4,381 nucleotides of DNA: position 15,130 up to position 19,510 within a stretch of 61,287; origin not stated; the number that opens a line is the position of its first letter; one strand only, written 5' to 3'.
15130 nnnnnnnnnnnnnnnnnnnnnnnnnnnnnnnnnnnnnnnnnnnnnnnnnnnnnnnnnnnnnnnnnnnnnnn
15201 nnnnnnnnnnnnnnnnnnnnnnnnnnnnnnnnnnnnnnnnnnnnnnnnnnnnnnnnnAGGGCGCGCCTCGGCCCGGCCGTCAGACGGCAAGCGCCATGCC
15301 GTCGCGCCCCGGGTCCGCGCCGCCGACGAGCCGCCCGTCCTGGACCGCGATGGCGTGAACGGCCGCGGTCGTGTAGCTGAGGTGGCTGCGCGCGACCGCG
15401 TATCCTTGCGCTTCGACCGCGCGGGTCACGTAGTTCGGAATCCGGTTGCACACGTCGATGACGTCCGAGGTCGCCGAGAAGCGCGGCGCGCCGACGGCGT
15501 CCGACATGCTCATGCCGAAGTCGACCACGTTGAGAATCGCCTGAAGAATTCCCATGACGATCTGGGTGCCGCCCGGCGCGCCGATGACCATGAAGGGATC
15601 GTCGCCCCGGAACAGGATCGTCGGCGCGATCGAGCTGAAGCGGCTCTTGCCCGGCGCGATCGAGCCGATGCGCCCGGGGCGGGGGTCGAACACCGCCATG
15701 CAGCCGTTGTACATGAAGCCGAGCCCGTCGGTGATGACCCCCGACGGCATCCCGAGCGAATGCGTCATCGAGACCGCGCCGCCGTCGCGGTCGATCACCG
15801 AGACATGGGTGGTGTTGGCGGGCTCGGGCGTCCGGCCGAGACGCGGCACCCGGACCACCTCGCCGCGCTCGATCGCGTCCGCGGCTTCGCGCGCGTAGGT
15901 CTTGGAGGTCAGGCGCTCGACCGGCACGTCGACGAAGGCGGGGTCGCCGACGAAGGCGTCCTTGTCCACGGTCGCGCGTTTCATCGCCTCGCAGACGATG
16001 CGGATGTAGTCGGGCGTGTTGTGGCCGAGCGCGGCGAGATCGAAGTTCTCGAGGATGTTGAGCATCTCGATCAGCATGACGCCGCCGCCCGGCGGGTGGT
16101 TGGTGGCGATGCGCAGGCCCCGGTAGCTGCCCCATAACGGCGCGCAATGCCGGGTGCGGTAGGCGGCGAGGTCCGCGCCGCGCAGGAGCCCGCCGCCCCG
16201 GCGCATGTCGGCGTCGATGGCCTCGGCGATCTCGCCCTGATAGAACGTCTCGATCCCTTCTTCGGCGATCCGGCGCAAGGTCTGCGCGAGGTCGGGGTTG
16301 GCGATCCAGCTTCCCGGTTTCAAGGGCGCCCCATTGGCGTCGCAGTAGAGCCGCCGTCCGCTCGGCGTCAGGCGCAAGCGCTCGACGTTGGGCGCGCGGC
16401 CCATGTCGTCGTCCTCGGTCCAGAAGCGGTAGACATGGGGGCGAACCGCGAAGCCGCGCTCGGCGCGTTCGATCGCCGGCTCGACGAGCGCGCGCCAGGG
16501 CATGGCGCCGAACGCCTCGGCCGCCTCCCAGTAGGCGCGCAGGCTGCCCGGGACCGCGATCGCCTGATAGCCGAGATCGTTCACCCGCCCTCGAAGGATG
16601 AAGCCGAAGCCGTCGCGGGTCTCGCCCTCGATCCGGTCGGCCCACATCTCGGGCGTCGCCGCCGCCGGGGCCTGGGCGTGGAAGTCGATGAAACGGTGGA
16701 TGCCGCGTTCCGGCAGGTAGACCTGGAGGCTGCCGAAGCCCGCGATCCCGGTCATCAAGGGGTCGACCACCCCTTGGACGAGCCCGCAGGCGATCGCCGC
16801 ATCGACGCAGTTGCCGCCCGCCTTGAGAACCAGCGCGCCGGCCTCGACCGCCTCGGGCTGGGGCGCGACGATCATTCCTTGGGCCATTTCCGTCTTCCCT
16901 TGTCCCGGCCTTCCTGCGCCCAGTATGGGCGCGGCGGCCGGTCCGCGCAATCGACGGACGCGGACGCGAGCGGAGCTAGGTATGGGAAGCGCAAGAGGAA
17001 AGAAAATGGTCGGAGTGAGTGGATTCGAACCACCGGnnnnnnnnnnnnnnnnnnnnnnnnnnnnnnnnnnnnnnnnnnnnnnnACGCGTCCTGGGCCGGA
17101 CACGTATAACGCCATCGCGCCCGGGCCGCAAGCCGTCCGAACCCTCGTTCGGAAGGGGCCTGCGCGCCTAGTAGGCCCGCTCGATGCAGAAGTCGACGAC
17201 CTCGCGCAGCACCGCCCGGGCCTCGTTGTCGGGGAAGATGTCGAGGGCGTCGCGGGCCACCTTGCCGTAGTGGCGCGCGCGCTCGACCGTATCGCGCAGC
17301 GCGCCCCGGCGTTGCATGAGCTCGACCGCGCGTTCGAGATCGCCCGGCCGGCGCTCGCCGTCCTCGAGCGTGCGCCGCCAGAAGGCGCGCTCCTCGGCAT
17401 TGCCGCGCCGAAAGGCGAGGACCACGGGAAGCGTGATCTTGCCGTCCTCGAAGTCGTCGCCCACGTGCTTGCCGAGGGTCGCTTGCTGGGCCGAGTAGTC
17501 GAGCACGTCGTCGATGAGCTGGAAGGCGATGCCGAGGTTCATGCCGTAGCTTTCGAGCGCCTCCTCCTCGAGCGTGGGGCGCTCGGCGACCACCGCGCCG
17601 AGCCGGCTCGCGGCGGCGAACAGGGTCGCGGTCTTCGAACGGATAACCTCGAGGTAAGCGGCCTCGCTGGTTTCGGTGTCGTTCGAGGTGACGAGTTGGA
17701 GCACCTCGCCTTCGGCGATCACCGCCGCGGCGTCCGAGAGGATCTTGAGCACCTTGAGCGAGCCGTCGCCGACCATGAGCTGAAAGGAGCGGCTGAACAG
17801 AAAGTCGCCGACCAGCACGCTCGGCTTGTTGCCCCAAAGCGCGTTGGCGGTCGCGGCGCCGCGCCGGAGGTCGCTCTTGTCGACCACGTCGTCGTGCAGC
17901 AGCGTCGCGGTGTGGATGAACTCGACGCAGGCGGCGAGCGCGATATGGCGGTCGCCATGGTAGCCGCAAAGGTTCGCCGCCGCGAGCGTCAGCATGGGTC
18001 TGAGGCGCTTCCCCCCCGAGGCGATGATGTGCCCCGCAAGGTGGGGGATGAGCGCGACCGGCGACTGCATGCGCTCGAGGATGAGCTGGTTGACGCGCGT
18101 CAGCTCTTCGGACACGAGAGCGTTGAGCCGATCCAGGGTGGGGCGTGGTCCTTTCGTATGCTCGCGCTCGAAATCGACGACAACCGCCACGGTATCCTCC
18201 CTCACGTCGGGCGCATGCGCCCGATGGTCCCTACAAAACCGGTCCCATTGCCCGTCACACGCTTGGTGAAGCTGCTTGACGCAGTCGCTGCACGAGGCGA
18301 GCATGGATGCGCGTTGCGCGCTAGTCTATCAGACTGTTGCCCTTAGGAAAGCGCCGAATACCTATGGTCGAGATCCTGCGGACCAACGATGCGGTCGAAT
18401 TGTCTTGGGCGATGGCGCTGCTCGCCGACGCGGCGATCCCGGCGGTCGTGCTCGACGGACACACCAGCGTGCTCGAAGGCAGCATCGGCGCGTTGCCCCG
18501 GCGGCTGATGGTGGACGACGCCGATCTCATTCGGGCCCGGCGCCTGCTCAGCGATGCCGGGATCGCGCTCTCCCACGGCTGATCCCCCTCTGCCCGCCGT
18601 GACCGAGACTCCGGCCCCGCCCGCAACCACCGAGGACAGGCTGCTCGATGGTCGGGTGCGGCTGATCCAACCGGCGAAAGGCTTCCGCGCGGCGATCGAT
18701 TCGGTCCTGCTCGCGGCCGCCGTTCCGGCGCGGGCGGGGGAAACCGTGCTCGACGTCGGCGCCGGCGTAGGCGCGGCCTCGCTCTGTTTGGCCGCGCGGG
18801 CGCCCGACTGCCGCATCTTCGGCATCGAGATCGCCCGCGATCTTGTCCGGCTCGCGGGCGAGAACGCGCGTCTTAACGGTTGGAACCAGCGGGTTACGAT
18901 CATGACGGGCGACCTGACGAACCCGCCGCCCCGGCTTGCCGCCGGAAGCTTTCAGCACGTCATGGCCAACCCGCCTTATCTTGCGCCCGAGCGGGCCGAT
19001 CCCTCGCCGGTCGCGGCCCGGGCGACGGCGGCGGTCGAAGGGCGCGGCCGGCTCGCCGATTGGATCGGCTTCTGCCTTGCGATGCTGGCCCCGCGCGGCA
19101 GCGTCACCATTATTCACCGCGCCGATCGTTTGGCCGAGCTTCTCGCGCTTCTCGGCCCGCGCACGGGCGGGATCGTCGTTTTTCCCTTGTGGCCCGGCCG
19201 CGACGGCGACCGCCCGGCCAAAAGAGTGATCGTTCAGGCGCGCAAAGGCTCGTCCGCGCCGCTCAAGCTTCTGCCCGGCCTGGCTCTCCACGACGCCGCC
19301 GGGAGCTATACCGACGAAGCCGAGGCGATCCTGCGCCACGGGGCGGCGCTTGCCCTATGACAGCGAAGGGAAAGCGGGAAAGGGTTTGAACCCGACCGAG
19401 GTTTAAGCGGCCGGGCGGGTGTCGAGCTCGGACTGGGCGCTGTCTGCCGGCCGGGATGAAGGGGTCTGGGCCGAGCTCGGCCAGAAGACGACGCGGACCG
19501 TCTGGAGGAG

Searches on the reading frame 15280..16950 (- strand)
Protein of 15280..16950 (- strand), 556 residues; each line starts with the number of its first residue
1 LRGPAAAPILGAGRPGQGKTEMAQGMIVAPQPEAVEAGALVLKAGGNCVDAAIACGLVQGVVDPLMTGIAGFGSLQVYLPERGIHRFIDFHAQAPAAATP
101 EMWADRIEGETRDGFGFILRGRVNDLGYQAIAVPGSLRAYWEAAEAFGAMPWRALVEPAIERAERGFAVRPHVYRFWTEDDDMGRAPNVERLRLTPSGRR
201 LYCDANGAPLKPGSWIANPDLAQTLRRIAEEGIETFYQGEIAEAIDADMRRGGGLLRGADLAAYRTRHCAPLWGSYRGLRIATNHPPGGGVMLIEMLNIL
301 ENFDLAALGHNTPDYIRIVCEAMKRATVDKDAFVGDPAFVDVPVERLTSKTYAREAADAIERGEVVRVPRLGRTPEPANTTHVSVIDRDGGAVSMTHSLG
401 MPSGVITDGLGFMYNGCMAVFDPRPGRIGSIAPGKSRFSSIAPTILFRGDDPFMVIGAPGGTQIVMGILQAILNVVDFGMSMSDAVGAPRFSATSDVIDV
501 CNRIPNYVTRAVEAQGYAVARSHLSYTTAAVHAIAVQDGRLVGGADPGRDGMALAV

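Call 7: search_protein_families(library=ncbifam, proteins=[window:15280-16950:-], max_evalue=0.001)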
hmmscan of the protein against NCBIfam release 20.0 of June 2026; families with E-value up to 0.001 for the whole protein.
window:15280-16950:- (556 aa): 2 families
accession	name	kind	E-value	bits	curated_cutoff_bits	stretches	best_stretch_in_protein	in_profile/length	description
TIGR00066.1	g_glut_trans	equivalog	2.6e-115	385.9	357.85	1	25-547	1-517/518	gamma-glutamyltransferase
NF007187.0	PRK09615.1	equivalog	1.3e-81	274.6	990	1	22-547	47-571/581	gamma-glutamyltransferase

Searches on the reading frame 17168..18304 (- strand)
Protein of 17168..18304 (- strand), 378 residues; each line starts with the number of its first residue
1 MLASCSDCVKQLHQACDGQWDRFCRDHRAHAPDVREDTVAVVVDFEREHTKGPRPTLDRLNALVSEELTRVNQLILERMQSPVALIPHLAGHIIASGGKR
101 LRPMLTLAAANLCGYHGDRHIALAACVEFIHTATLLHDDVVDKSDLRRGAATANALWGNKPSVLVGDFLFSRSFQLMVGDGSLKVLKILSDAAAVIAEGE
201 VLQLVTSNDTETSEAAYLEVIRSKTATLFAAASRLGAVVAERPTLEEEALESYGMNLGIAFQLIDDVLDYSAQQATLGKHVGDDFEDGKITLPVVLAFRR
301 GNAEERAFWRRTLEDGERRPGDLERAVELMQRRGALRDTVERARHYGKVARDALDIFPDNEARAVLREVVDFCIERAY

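Call 7: search_protein_families(library=ncbifam, proteins=[window:17168-18304:-], max_evalue=0.001)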
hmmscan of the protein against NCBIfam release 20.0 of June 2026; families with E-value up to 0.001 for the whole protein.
window:17168-18304:- (378 aa): 16 families
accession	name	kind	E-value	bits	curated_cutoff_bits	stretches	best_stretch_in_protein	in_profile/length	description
NF008140.0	PRK10888.1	equivalog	4.1e-103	345.1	412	1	57-376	3-321/323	octaprenyl diphosphate synthase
NF040698.1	IdsA_Meth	equivalog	3.5e-66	223.6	468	1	89-377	33-327/328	short chain isoprenyl diphosphate synthase IdsA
TIGR02749.1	prenyl_cyano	equivalog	1.9e-64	217.7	383.2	1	58-377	4-321/322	solanesyl diphosphate synthase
TIGR02748.1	GerC3_HepT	equivalog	1.1e-61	208.7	456.55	1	59-378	4-319/319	heptaprenyl diphosphate synthase component II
NF041003.1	GGPP_syn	equivalog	1e-60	205.5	500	1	62-376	4-324/326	geranylgeranyl diphosphate synthase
NF041169.1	f2_encap_cargo4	exception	4e-59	200.5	450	1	94-377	46-333/334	family 2 encapsulin nanocompartment cargo protein polyprenyl transferase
NF042417.1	NPPPS_Mycobact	equivalog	4.6e-51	173.8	600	1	60-376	18-333/335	nonaprenyl/(2E,6E)-farnesyl/geranylgeranyl diphosphat synthase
NF045628.1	HxpDPsynlarge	equivalog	9.7e-50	169.3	500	1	66-378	3-311/311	hexaprenyl-diphosphate synthase large subunit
NF040789.2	gerfarn_diphsyn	equivalog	3.3e-43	148.2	560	1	123-378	87-345/345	geranylfarnesyl diphosphate synthase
NF045485.1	FPPsyn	subfamily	4.1e-42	144.3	275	1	77-307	17-257/288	farnesyl diphosphate synthase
NF045685.1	GGPPSynCrtE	equivalog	6.3e-38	130.5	460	1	95-302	39-257/293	geranylgeranyl diphosphate synthase CrtE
NF045549.1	GGPPsyn_IdsB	equivalog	1.3e-37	129.6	475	1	95-359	62-327/346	geranylgeranyl diphosphate synthase IdsB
NF040627.1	GFPS_Meth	equivalog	3.9e-34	118.4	600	1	88-270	30-210/285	geranylfarnesyl diphosphate synthase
NF007877.0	PRK10581.1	equivalog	4.1e-28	98.4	321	1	96-302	42-260/299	(2E,6E)-farnesyl diphosphate synthase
NF042416.1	GFPPS_Mycobact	equivalog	1.3e-22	80.3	600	2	180-372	148-344/350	bifunctional (2E,6E)-farnesyl/geranyl diphosphate synthase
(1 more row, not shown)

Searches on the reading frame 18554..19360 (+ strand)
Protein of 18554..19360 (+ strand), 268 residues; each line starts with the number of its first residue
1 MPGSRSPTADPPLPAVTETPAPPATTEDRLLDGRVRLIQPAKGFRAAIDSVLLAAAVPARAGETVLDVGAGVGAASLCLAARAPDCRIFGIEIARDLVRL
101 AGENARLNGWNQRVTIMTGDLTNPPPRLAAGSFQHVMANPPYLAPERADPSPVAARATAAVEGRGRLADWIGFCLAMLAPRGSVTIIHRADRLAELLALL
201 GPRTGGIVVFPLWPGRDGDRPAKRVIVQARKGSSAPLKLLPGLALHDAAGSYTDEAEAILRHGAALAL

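Call 7: search_protein_families(library=ncbifam, proteins=[window:18554-19360:+], max_evalue=0.001)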
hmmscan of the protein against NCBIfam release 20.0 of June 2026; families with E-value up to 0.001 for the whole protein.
window:18554-19360:+ (268 aa): 27 families (the best 25 are shown)
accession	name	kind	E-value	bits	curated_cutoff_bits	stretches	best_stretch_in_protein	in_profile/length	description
TIGR03534.1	RF_mod_PrmC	equivalog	3.4e-15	56.2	199.1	1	57-147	84-171/253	peptide chain release factor N(5)-glutamine methyltransferase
NF011529.0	PRK14968.1-3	equivalog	1.6e-14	53.8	162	1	44-186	17-154/198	putative methyltransferase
NF047853.1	tRm6a37MtseTrmN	equivalog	8.1e-14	51.9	350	1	46-163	28-147/244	tRNA(1)(Val) (adenine(37)-N(6))-methyltransferase TrmN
TIGR00536.1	hemK_fam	subfamily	1.4e-12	47.2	115.5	1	63-146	116-196/286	HemK family protein methyltransferase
TIGR00537.1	hemK_rel_arch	hypoth_equivalog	3.9e-10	39.7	87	1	46-187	4-139/179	HemK2/MTQ2 family protein methyltransferase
NF011527.0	PRK14968.1-1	equivalog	3e-09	36.9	242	1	44-147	15-108/192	putative methyltransferase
NF011530.0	PRK14968.1-4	equivalog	6.4e-08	32.2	243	1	33-146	9-113/202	putative methyltransferase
NF050150.1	RiPP_MTase_ApyS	equivalog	6.4e-08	32.2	400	1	38-130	116-210/323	RiPP biosynthesis methyltransferase ApyS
TIGR02469.1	CbiT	equivalog_domain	1.1e-07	32.1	78.3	1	58-125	16-82/124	precorrin-6Y C5,15-methyltransferase (decarboxylating) subunit CbiT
TIGR03533.1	L3_gln_methyl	equivalog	1.1e-07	31.5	229.7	1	58-147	118-204/284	50S ribosomal protein L3 N(5)-glutamine methyltransferase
NF043040.1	corrin_prot_MT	hypoth_equivalog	8.8e-07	28.6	180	1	56-138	37-116/216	corrinoid protein-associated methyltransferase CpaM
TIGR00479.1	rumA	equivalog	1.2e-06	27.7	183.55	1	61-141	293-372/432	23S rRNA (uracil(1939)-C(5))-methyltransferase RlmD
NF009639.0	PRK13168.1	equivalog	3.2e-06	26.3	458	1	59-141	298-379/446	23S rRNA (uracil(1939)-C(5))-methyltransferase RlmD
NF001790.0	PRK00517.3-3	equivalog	4.8e-06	26.1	269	1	55-139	116-198/262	50S ribosomal protein L11 methyltransferase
NF008823.0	PRK11873.1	subfamily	8.9e-06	25.4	263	1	60-125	76-141/272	arsenite methyltransferase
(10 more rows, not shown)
